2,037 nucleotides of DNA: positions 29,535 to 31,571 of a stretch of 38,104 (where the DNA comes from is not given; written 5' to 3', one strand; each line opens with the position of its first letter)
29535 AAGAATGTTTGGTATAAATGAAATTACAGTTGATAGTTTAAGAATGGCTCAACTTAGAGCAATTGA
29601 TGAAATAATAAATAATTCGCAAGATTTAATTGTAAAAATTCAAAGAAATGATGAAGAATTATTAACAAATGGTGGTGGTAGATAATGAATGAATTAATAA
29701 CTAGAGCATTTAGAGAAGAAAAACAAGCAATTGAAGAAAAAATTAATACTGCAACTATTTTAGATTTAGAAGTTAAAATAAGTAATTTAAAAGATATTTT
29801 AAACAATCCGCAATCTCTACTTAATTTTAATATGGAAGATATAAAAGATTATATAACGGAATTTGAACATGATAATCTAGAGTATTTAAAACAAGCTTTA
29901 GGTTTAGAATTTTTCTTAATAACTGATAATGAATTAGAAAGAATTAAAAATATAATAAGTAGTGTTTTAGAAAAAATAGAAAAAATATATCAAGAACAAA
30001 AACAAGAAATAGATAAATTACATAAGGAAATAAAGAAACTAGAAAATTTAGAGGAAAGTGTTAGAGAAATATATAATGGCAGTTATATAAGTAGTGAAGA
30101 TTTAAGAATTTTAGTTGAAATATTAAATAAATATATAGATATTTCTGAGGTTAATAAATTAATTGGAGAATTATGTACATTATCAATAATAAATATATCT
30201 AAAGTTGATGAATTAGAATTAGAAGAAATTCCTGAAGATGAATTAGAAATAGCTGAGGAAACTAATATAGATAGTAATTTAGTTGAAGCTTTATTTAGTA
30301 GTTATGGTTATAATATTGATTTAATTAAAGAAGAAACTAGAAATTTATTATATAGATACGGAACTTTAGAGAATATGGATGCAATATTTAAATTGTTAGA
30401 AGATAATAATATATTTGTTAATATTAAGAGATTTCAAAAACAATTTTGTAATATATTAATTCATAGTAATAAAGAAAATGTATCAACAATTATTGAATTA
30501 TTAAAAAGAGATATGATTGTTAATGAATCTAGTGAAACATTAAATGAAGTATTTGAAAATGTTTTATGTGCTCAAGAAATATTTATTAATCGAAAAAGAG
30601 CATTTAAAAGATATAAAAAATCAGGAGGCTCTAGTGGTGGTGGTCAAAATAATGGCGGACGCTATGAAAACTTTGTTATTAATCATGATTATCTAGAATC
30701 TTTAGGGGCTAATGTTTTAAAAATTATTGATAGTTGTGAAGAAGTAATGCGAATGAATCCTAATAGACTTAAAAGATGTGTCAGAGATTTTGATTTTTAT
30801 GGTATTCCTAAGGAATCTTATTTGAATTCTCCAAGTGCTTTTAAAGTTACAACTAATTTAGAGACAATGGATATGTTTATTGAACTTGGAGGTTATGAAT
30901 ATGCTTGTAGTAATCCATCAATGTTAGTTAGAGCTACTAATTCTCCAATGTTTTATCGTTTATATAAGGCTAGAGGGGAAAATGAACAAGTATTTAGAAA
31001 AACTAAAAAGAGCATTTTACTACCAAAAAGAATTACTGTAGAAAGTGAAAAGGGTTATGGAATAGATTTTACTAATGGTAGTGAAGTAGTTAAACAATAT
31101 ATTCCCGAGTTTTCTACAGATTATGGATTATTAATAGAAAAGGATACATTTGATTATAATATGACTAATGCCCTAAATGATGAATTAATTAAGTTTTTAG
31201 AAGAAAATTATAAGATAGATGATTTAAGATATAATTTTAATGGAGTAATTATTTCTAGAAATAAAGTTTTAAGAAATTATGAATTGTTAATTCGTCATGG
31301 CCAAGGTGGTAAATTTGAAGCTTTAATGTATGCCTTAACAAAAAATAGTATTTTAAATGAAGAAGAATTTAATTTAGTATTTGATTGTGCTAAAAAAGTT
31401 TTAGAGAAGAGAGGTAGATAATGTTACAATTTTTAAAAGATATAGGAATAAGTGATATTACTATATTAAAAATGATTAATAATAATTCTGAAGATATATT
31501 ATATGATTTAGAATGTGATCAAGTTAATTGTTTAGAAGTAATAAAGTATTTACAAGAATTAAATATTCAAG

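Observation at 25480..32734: Candidate undescribed multi-gene system: ClpX-like unfoldase, four orphan helical proteins, HD hydrolase and PII-like protein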

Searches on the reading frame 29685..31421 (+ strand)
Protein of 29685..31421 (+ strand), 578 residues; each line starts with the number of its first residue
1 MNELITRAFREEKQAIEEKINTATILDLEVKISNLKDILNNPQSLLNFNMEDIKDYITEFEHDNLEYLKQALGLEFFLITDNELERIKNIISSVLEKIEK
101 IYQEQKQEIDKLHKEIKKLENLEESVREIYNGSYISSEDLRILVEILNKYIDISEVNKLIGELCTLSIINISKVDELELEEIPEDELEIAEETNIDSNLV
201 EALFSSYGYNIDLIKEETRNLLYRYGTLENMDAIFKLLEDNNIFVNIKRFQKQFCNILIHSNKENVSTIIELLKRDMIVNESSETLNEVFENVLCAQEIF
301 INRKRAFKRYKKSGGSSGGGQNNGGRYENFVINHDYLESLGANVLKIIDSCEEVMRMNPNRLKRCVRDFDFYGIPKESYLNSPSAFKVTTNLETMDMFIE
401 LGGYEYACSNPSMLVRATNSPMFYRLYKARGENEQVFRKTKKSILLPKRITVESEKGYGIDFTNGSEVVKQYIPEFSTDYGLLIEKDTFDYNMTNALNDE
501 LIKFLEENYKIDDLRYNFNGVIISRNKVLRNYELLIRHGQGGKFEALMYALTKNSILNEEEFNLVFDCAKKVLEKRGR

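Call 3: search_protein_families(library=pfam, proteins=[window:29685-31421:+], max_evalue=0.1)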
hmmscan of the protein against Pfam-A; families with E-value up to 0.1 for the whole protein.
window:29685-31421:+ (578 aa): 0 families

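Call 4: search_protein_families(library=padloc, proteins=[window:29685-31421:+], max_evalue=0.1)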
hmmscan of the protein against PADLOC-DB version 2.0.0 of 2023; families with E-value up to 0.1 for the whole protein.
window:29685-31421:+ (578 aa): 0 families

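Call 5: search_protein_families(library=ncbifam, proteins=[window:29685-31421:+], max_evalue=0.1)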
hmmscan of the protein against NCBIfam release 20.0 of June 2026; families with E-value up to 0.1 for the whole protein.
window:29685-31421:+ (578 aa): 0 families

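Call 10: search_protein_families(library=phrogs, proteins=[window:29685-31421:+], max_evalue=0.01)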
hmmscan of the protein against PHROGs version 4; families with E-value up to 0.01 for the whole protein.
window:29685-31421:+ (578 aa): 0 families

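Call 15: find_homologous_proteins(query=window:29685-31421:+, max_evalue=0.001)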
Query window:29685-31421:+ (578 aa): 4 proteins with E <= 0.001 among 8000 candidates.
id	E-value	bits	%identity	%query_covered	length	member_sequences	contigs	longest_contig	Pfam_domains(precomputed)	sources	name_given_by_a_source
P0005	0.0e+0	1236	99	100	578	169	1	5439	-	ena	-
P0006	7.2e-157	541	97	48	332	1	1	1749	-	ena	-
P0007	8.0e-52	195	32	99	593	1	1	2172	-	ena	-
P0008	4.1e-47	179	31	68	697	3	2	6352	-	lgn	-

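Call 22: find_encoding_contigs(protein=P0008, flank=10000, max_places=3)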
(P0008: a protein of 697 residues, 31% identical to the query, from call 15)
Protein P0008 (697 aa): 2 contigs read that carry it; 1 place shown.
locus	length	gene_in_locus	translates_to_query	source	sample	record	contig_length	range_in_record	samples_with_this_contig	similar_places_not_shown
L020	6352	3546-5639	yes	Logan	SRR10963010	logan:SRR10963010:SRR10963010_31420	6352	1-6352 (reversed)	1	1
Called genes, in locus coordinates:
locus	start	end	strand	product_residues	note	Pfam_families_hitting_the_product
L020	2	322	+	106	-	?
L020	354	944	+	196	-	PF02588:YitT_membrane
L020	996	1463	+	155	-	-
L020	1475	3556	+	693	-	-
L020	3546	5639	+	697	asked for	-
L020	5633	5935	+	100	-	-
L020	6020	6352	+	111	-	?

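Call 30: search_solved_structures(query=A3, max_evalue=10, show_alignments=2)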
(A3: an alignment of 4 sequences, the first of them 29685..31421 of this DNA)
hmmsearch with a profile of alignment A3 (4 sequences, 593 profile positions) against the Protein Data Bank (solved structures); distinct sequences matched with E-value up to 10: 5.
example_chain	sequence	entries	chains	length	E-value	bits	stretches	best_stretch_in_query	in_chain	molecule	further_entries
3a5s_A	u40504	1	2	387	0.15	13.8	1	120-165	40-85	Benzalacetone synthase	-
3a5q_A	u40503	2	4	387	0.15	13.8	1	120-165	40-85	Benzalacetone synthase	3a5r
6cqb_A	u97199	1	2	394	0.56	11.9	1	119-159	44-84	Chalcone synthase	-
2mn2_A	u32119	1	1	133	1.1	10.9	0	43-72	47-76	YmoB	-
6l5u_A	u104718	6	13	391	2.4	9.8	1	119-159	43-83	Type III polyketide synthase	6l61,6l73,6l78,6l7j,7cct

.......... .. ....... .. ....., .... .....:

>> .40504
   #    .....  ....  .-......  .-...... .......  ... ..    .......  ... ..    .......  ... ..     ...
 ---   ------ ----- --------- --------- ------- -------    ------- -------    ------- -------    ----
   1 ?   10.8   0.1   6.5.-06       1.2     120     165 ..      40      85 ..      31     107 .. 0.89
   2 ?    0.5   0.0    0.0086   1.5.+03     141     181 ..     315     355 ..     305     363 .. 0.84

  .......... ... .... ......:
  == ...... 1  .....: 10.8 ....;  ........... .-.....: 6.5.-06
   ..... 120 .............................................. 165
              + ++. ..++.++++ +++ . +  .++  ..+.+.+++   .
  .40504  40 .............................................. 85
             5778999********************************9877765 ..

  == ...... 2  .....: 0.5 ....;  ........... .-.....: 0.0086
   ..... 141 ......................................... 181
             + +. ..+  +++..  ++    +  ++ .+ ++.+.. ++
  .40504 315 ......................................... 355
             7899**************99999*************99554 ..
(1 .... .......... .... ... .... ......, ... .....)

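Call 41: predict_structure(alignment_id=A3)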
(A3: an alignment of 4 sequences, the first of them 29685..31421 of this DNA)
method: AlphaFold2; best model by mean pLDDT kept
length: 578 residues; sequences in the alignment: 4
mean_pLDDT: 67.9   pTM: 0.42
mean pLDDT of the five models: 67.9, 66.3, 62.3, 62.1, 57.4
residues with pLDDT >= 90: 30; 70-90: 328; 50-70: 88; < 50: 132
segments of 3 or more residues with pLDDT < 50: 173-189, 304-324, 390-392, 409-492, 554-557
pLDDT, mean of each block of 10 residues (from residue 1): 80 87 77 88 84 84 84 68 83 88 85 88 86 79 89 83 74 38 36 80 93 86 85 92 87 85 85 76 77 78 45 27 57 88 80 78 76 72 67 53 53 40 39 27 21 25 30 28 30 64 83 70 67 64 69 55 72 55
secondary structure, 60 per line:
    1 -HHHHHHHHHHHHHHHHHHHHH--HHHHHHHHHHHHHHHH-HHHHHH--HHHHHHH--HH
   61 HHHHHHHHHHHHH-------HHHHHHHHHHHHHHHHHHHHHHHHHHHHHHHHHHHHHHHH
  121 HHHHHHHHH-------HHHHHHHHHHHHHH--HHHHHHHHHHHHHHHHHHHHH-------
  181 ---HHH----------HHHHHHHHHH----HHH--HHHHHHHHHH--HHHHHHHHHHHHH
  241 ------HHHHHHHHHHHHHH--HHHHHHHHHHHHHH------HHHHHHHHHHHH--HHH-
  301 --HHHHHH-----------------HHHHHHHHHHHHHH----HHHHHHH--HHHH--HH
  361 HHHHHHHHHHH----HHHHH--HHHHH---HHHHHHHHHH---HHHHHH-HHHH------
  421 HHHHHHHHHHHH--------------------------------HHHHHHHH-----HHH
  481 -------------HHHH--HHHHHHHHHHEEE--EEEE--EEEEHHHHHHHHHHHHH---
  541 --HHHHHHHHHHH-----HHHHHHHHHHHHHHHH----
elements in order: H2-22 H25-40 H42-47 H50-56 H59-73 H81-129 H137-150 H153-173 H197-206 H216-225 H228-240 H247-260 H263-276 H283-294 H303-308 H326-339 H344-350 H353-356 H359-371 H376-380 H383-387 H391-400 H404-409 H411-414 H421-432 H465-472 H494-497 H500-509 E510-512 E515-518 E521-524 H525-537 H543-553 H559-574
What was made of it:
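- Checked: Helical repeats are plausible only for C residues 190-300 (call 41).
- Region 190-300 is a confident helical repeat (call 41).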

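Call 45: fold_search(model_id=the predicted structure, library=pdb)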
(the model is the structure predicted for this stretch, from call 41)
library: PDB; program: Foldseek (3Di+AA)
matches with E <= 10: 17; with E <= 0.001: 0
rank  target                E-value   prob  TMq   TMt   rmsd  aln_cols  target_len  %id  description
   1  7o9k_A2               1.4e+00  0.63  0.17  0.36   6.6       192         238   14  Human mitochondrial ribosome large subunit assembly intermediate with MTERF4-NSUN4, MRM2, MTG1, the MALSU module, GTP (released 2021-06-30)
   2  9dh5                  1.9e+00  0.04  0.11  0.03  25.6       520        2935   11  State-1 of the motor domain from full-length human dynein-1 in 5mM AMPPNP with 5mM Mg2+ (released 2025-04-23)
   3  6zqd_CE               3.2e+00  0.04  0.08  0.09  27.0       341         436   10  Cryo-EM structure of the 90S pre-ribosome from Saccharomyces cerevisiae, state Post-A1 (released 2020-09-23)
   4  9bm1                  3.3e+00  0.06  0.14  0.04  24.8       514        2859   11  State-3 of motor domain from full-length human dynein-1 in 5mM ATP (released 2025-04-23)
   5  5j1f_A                3.6e+00  0.11  0.11  0.25  21.7       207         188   12  Structure of the spectrin repeats 5 and 6 of the plakin domain of plectin (released 2016-07-20)
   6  9k8d_B                3.8e+00  0.18  0.09  0.32   7.9        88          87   20  Cryo-EM structure of C3 symmetric interface of designed zinc-induced tetrahedron Cage-t32-Zn1-HEHE-34 (released 2025-10-29)
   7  7uw5_A                3.8e+00  0.03  0.13  0.11  30.9       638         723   11  EcMscK G924S mutant in a closed conformation (released 2022-11-23)
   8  7ux1_A                4.1e+00  0.02  0.10  0.09  27.8       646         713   10  EcMscK in an Open Conformation (released 2022-11-23)
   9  9k8d_A                4.3e+00  0.16  0.09  0.32   7.9        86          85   20  Cryo-EM structure of C3 symmetric interface of designed zinc-induced tetrahedron Cage-t32-Zn1-HEHE-34 (released 2025-10-29)
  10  7c1i_A                4.7e+00  0.23  0.11  0.38   9.4       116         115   17  Crystal structure of histidine-containing phosphotransfer protein B (HptB) from Pseudomonas aeruginosa PAO1 (released 2020-11-04)
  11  8h6e_4D               7.4e+00  0.01  0.07  0.10  32.7       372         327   12  Cryo-EM structure of human exon-defined spliceosome in the late pre-B state. (released 2024-05-01)
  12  9had_C                8.0e+00  0.20  0.12  0.40   6.9       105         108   17  Der f 21 dust mite allergen with computationally designed DerF21_b10 binder (released 2024-12-18)
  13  8pm6                  8.0e+00  0.01  0.09  0.07  37.3       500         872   10  Human bile salt export pump (BSEP) in complex with inhibitor GBM in nanodiscs (released 2023-11-22)
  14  6g6w_B                8.8e+00  0.09  0.12  0.32  13.9       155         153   14  HUMAN PI3KDELTA IN COMPLEX WITH LIGAND LASW1976 (released 2018-11-07)
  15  6bqg                  8.8e+00  0.04  0.10  0.14  15.2       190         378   17  Crystal structure of 5-HT2C in complex with ergotamine (released 2018-02-14)
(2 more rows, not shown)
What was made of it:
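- On mTERF family: Foldseek hits MTERF4 at E=1.4 (call 45).
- The best Foldseek hit for C is MTERF4 (E=1.4, probability 0.63; call 45).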

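Call 48: search_protein_families(library=pfam, proteins=[L020:5633-5935:+, L020:2870-3556:+, L020:996-1463:+], max_evalue=10)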
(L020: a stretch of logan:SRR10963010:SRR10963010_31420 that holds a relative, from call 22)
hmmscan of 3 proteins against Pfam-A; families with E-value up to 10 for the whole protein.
L020:5633-5935:+ (100 aa): 0 families

L020:2870-3556:+ (228 aa): 0 families

L020:996-1463:+ (155 aa): 0 families

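Call 51: search_protein_representatives(alignment_id=A3)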
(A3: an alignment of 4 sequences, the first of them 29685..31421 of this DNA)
Query: 4 sequences, 593 profile positions. Proteins with E-value up to 0.001 (for the whole library): 538; up to 1e-10: 339; up to 1e-30: 140. The best 150 are listed.
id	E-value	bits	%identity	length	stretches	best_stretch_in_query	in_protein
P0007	2.2e-266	901.6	-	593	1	1-593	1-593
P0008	4.4e-259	877.5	-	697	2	1-591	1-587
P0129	4.1e-141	487.9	-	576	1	10-586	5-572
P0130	7.5e-140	483.7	-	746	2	1-588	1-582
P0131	3.9e-125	435.1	-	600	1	5-585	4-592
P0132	3.8e-117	408.7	-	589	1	2-588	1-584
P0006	7.5e-115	401.2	-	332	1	4-281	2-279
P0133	1.4e-113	396.9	-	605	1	8-582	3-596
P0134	3.6e-113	395.6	-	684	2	2-592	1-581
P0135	3.0e-107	376.1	-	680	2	23-587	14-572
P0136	8.6e-107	374.5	-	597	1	17-588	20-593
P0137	1.9e-105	370.1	-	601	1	2-590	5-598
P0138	1.3e-96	340.9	-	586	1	23-580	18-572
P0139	1.1e-91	324.7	-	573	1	29-584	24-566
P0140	5.6e-90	319.0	-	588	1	3-582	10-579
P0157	1.3e-70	255.0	-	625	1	4-581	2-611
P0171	1.5e-52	195.4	-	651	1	12-580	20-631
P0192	2.2e-43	165.1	-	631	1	3-582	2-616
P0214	6.3e-40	153.7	-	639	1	3-589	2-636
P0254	1.2e-32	129.7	-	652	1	2-584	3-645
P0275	1.4e-29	119.6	-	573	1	1-586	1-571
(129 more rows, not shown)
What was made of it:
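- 29685..31421 (+): C, a large acidic helical subunit (578 aa). It has an N-terminal coiled coil, helical repeats at 190-300, a Gly-rich linker at about 315-330 and a conserved C-terminal domain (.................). An exhaustive profile search found 538 representatives at E<=1e-3 and 140 at E<=1e-30, nearly all full length (call 51).
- Protein C has 538 cluster representatives (call 51).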

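Call 53: search_protein_families(library=pfam, alignment_id=A5, max_evalue=0.01)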
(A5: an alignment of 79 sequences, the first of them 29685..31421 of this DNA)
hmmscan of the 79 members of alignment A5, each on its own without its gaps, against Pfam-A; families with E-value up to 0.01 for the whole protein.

A. member 1, window:29685-31421:+ (578 aa): 0 families

B. families by the number of members that match (of 79 scanned): 16 families
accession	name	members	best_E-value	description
PF00637.26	Clathrin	1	0.00042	Region in Clathrin and VPS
PF15937.10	PrlF_antitoxin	1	0.00073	prlF antitoxin for toxin YhaV_toxin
PF21585.2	A-ATP_synth_H_N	1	0.00074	Archaeal A-ATP synthase, subunit H, N-terminal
PF21445.3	ADDB_N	1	0.0008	ADDB, N-terminal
PF02603.21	Hpr_kinase_N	1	0.0015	HPr Serine kinase N terminus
PF12687.12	DUF3801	1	0.0015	Protein of unknown function (DUF3801)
PF18365.6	PI_PP_C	1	0.0022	Phosphoinositide phosphatase C-terminal domain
PF21938.1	CAP_N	1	0.0053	CAP, N-terminal domain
PF07554.19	FIVAR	1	0.0053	FIVAR domain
PF06189.17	5-nucleotidase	1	0.0059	5'-nucleotidase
PF03580.19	Herpes_UL14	1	0.007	Herpesvirus UL14-like protein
PF15599.11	Imm63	1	0.0073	Immunity protein 63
PF19353.4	DUF5930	1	0.0076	Family of unknown function (DUF5930)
PF14261.11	DUF4351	1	0.0077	Domain of unknown function (DUF4351)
PF02536.19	mTERF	1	0.0084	mTERF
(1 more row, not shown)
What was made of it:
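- One of 79 family members touches Pfam mTERF at E=0.008 (call 53).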

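Call 54: search_solved_structures(query=A5, max_evalue=10, show_alignments=3)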
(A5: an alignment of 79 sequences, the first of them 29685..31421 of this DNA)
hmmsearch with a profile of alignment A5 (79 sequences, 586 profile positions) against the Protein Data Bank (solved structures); distinct sequences matched with E-value up to 10: 32.
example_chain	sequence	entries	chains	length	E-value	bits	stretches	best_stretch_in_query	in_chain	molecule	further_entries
8w6e_A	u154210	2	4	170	0.003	19.4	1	29-176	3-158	HBC599 in complex with wFAP1.1 | wFAP1.1 structure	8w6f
6r17_A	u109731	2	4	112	0.028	16.1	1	45-131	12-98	Synaptonemal complex central element protein 2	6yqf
3i2w_A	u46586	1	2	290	0.057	15.1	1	18-113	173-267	Syndapin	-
2j70_A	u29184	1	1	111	0.067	14.9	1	7-110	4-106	PHOSPHOSERINE PHOSPHATASE RSBU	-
2c5j_A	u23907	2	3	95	0.1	14.3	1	64-138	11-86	T-SNARE AFFECTING A LATE GOLGI COMPARTMENT PROTEIN 1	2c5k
5hx2_F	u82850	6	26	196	0.15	13.7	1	424-515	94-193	Baseplate wedge protein gp53 | gp53, baseplate wedge protein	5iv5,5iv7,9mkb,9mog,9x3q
8gl3_A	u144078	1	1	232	0.21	13.3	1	11-136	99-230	pRLB-519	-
4uos_A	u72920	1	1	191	0.21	13.2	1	1-180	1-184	DESIGNED HELICAL BUNDLE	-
2c5i_T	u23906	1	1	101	0.23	13.1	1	64-139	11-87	T-SNARE AFFECTING A LATE GOLGI COMPARTMENT PROTEIN 1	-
8qox_B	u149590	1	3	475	0.33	12.6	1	3-146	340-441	Conserved membrane protein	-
3a5t_A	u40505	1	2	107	0.42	12.3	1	47-132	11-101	Transcription factor MafG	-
3h0l_B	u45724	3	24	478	0.46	12.1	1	141-222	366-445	Aspartyl/glutamyl-tRNA(Asn/Gln) amidotransferase subunit B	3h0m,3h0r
7zgj_C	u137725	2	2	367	0.47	12.1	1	82-129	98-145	65 kDa invariant surface glycoprotein, putative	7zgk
8ruy_M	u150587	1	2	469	0.66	11.6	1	66-162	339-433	Intraflagellar transport protein 57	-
6nyk_A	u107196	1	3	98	0.7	11.5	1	120-198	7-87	Design construct XAX_GGDQ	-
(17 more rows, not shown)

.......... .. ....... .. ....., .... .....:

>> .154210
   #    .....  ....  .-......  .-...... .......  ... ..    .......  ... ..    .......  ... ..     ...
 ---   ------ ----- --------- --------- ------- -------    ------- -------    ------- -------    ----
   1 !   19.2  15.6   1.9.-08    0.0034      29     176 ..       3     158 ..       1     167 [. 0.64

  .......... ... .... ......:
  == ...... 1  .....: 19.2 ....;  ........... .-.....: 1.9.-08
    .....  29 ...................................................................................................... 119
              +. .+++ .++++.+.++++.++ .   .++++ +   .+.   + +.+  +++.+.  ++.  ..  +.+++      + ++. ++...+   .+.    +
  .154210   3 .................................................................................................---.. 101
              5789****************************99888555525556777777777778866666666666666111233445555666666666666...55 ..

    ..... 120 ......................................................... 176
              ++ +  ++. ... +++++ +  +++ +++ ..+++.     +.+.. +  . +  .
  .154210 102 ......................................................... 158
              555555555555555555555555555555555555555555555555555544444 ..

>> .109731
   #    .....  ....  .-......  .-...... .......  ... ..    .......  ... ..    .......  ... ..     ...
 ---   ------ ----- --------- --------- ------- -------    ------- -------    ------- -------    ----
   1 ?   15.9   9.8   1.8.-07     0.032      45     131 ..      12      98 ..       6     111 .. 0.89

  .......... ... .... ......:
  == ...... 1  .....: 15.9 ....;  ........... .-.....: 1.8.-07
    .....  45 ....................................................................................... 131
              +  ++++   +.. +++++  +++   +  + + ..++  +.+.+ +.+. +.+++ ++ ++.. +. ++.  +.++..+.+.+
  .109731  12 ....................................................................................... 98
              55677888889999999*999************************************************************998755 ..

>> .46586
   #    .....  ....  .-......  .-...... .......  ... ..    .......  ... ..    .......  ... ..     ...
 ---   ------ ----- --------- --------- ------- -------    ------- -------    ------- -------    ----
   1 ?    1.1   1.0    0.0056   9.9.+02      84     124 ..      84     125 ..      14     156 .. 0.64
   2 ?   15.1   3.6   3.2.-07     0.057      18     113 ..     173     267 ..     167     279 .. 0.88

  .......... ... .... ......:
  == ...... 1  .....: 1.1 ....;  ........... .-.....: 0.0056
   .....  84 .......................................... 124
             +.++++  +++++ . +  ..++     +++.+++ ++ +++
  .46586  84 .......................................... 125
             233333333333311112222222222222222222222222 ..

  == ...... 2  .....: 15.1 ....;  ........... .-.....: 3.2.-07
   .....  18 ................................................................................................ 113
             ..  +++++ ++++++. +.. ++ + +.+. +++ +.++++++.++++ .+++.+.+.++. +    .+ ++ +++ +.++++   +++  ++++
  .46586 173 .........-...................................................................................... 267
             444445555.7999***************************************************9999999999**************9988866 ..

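Call 56: find_encoding_contigs(protein=P0157, flank=8000, max_places=3)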
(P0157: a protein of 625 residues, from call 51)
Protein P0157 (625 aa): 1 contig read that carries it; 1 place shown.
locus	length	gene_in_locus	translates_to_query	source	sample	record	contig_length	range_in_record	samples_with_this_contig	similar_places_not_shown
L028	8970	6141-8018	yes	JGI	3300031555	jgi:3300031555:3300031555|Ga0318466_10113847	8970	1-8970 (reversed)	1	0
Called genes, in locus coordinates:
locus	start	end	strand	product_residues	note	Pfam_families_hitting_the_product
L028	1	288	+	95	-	?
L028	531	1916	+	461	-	PF01520:Amidase_3, PF04225:LysM_OapA (faint), PF23446:LysM1_NFP_LYK (faint), PF23473:LysM3_LYK4_5 (faint), PF23577:LysM_RLK (faint), PF01476:LysM, PF22310:NMB0315_dom_I (faint), PF01476:LysM, +3 more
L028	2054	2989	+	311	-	PF00877:NLPC_P60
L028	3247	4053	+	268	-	-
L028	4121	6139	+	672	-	-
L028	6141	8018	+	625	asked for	-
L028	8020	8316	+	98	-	-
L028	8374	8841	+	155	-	PF02464:CinA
